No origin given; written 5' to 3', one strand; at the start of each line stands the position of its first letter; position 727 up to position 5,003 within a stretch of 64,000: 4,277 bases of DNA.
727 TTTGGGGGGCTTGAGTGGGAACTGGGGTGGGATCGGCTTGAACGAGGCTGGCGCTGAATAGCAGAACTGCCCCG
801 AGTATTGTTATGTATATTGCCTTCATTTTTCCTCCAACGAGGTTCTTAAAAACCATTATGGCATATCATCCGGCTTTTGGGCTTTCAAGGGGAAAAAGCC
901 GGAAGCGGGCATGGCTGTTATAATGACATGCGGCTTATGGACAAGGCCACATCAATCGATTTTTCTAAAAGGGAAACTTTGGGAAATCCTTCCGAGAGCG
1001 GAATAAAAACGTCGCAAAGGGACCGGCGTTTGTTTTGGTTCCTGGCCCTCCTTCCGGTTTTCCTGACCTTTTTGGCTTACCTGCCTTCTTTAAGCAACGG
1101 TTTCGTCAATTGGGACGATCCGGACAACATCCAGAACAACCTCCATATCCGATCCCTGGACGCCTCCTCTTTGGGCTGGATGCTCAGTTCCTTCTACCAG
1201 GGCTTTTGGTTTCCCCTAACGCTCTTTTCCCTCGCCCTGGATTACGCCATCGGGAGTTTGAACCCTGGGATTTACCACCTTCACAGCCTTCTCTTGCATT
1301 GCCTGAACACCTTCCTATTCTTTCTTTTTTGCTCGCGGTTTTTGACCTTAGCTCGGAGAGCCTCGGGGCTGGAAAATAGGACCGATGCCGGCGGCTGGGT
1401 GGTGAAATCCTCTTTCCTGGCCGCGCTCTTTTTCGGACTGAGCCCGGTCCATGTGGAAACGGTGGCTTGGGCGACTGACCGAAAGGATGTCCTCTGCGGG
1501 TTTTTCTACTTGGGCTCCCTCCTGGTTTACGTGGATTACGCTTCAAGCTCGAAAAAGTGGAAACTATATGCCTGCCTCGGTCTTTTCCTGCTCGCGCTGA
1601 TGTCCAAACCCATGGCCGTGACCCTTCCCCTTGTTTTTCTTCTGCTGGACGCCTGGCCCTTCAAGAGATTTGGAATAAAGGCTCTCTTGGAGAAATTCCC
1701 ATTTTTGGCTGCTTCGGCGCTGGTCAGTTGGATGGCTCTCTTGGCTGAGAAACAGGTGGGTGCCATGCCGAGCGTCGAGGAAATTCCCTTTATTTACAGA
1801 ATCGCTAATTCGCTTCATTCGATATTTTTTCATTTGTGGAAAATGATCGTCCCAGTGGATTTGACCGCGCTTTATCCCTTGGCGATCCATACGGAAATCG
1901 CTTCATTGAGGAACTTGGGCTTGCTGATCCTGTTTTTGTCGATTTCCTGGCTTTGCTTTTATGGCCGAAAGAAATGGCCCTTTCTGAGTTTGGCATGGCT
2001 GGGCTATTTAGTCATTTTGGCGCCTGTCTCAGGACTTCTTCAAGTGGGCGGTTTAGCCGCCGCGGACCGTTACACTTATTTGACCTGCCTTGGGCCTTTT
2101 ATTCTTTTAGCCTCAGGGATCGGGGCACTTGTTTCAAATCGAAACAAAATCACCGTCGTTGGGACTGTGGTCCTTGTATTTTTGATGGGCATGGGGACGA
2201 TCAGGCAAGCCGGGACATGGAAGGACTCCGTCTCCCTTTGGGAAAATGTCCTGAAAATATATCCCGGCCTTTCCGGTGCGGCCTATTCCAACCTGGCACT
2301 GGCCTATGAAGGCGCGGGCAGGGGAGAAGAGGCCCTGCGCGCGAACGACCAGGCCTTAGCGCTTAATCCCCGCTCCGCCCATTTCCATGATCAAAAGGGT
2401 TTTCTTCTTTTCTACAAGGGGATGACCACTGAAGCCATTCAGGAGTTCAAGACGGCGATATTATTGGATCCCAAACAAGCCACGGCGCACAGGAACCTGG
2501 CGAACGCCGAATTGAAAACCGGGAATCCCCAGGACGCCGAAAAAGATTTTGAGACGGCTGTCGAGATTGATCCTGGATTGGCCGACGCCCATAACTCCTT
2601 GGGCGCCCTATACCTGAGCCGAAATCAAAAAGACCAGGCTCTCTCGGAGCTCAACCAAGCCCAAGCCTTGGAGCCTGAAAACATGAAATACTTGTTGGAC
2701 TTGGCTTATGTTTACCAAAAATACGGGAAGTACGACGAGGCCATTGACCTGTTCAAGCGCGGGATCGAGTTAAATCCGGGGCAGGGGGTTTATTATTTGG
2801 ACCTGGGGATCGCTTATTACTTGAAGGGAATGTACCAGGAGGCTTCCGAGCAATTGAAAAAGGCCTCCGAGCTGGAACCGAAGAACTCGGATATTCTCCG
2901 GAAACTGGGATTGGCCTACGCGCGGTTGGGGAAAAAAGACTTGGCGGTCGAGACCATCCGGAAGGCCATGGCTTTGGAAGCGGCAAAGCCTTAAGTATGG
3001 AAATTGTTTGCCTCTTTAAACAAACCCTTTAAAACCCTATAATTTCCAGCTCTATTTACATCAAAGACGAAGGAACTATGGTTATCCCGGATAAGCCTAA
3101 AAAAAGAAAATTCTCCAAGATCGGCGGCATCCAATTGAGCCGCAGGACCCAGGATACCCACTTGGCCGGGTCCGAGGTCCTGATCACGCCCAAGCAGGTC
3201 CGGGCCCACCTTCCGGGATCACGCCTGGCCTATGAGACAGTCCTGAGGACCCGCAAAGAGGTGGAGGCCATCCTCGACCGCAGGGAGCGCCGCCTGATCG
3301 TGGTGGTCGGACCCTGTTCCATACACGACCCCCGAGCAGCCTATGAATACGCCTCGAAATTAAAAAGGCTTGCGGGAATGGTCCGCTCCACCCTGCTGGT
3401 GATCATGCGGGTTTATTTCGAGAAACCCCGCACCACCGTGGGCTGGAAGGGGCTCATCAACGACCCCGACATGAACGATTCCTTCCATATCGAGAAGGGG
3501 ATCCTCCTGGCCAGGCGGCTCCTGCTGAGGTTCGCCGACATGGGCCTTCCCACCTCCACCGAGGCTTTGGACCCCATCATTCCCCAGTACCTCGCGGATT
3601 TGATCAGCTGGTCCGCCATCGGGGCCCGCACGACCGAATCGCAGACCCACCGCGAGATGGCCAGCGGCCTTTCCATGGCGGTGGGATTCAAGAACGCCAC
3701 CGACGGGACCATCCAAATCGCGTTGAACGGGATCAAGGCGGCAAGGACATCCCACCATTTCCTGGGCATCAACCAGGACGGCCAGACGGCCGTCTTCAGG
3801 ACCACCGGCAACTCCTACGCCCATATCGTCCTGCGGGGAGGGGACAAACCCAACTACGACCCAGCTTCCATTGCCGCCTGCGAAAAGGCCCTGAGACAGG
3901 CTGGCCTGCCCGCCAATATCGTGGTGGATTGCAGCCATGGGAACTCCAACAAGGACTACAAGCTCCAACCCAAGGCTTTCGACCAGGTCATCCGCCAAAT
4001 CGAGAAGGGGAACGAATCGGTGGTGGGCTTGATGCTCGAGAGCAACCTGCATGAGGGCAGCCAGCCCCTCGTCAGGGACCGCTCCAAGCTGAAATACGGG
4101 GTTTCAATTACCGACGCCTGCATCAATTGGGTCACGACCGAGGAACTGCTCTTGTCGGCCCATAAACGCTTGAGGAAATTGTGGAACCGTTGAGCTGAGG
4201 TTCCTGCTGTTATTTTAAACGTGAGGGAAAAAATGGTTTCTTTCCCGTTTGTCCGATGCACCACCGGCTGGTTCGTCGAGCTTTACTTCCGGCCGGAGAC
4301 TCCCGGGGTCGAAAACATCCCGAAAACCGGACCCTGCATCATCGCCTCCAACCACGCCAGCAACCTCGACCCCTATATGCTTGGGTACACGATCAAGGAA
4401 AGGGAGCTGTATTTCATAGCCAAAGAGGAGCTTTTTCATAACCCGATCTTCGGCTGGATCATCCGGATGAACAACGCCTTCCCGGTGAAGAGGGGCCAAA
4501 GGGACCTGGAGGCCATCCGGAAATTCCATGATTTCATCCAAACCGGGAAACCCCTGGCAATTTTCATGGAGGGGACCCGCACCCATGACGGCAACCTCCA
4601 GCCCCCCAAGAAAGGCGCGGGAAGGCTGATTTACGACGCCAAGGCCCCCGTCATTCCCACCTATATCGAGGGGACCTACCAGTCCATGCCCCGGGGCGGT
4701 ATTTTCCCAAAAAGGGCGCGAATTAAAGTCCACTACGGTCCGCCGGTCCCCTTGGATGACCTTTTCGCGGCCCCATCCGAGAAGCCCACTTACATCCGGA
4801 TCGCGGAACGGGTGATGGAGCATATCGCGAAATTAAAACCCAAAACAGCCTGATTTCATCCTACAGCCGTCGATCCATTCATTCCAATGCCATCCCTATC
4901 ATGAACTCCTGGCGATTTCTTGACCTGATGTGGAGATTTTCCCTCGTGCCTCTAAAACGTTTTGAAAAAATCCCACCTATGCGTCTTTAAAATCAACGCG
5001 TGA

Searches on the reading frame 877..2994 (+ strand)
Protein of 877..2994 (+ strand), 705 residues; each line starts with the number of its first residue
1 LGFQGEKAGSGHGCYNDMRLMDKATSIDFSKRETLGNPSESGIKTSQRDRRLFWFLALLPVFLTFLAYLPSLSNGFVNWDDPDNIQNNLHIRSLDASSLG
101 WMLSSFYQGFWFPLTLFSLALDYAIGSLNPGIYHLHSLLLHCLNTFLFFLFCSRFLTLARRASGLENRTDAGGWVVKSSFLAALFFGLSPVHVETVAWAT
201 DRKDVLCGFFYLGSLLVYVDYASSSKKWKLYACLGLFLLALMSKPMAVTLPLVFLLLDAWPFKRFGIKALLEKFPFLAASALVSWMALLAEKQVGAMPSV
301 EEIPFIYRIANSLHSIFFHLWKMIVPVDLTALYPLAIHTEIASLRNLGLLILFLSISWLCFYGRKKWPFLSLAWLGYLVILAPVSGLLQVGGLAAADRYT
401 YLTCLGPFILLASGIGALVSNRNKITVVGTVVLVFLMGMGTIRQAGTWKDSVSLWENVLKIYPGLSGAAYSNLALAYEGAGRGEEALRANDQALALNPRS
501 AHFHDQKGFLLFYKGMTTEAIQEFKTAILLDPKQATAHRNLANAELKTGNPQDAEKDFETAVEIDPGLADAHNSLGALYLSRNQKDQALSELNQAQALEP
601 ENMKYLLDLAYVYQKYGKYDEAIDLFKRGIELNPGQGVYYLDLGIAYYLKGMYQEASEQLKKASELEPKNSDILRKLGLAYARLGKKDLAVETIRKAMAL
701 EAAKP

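Call 15: search_protein_families(library=pfam, proteins=[window:877-2994:+], max_evalue=0.01)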
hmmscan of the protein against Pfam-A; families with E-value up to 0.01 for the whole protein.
window:877-2994:+ (705 aa): 28 families (the best 25 are shown)
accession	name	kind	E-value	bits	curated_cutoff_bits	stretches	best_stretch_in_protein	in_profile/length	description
PF07719.23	TPR_2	-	1.3e-38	128.3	27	5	535-567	1-33/34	Tetratricopeptide repeat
PF00515.34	TPR_1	-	7.9e-38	127.2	27.8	5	606-634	4-32/34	Tetratricopeptide repeat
PF13414.12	TPR_11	-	5.2e-30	103.3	26.8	4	646-685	3-42/42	TPR repeat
PF13431.12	TPR_17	-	4.8e-27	92.4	24.4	2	558-589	2-33/34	Tetratricopeptide repeat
PF13432.12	TPR_16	-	1.9e-24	86.2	32.7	3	511-567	7-63/65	Tetratricopeptide repeat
PF13424.12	TPR_12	-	3.2e-24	85.3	30.1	4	534-597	2-73/77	Tetratricopeptide repeat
PF14559.12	TPR_19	-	5e-24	84.8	25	6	547-602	3-58/68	Tetratricopeptide repeat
PF13181.12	TPR_8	-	4.5e-23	79.8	25.7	1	605-634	3-32/34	Tetratricopeptide repeat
PF13428.12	TPR_14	-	1.2e-19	69.2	23.5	1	606-644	4-42/44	Tetratricopeptide repeat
PF13371.12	TPR_9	-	3e-15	56.4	35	2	528-572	22-66/73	Tetratricopeptide repeat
PF13374.12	TPR_10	-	2.8e-11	43.5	27.5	0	468-496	3-31/42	Tetratricopeptide repeat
PF13176.12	TPR_7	-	4.8e-11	42.3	27.9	0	607-635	3-33/36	Tetratricopeptide repeat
PF13174.12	TPR_6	-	7.1e-08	33.1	26.3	0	675-696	4-25/33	Tetratricopeptide repeat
PF12895.13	ANAPC3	-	1.4e-07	32.1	27.2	1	552-627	6-80/82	Anaphase-promoting complex, cyclosome, subunit 3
PF13429.12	TPR_15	-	3.4e-07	30.4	26.2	1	587-699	131-242/280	Tetratricopeptide repeat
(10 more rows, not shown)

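Call 43: find_encoding_contigs(protein=window:877-2994:+, flank=10000, max_places=2)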
Protein window:877-2994:+ (705 aa): no gene with exactly this product is on record in the collection.

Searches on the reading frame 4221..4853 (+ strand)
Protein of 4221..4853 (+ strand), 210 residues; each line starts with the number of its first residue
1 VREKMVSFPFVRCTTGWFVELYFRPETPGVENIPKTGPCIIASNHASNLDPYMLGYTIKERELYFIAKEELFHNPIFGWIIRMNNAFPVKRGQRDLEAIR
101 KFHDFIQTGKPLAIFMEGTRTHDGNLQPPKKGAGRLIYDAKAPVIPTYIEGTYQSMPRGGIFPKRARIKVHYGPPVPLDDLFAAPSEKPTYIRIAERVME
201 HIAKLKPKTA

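Call 19: search_protein_families(library=pfam, proteins=[window:4221-4853:+], max_evalue=0.00001)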
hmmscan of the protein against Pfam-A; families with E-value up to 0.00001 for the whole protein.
window:4221-4853:+ (210 aa): 1 family
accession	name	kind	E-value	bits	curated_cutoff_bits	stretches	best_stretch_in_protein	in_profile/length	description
PF01553.26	Acyltransferase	-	8.1e-30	103.8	23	1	29-149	6-131/132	Acyltransferase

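Call 71: search_protein_families(library=ncbifam, proteins=[window:4221-4853:+], max_evalue=0.001)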
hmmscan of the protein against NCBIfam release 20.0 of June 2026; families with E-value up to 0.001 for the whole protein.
window:4221-4853:+ (210 aa): 6 families
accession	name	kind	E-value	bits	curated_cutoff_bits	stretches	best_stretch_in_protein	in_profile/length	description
TIGR00530.1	AGP_acyltrn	subfamily_domain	2.3e-29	101.8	102.95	1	27-148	6-128/130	1-acylglycerol-3-phosphate O-acyltransferase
NF006386.0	PRK08633.1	equivalog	2e-25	88.7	1221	1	10-156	414-558/1147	acyl-[ACP]--phospholipid O-acyltransferase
NF005291.0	PRK06814.1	equivalog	2.8e-12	45.4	1349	1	11-155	427-569/1140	acyl-[ACP]--phospholipid O-acyltransferase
NF052553.1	LyOrLpactfOlsABRUA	equivalog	7.9e-10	38.3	300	1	34-126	62-152/263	lyso-ornithine lipid O-acyltransferase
NF052552.1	LyOrLpactfOlsARHOCB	equivalog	2.3e-09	36.6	300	1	34-128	83-175/271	lyso-ornithine lipid O-acyltransferase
NF005959.0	PRK08043.1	equivalog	1.7e-06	26.6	886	1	19-176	10-168/719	bifunctional acyl-ACP--phospholipid O-acyltransferase/long-chain-fatty-acid--ACP ligase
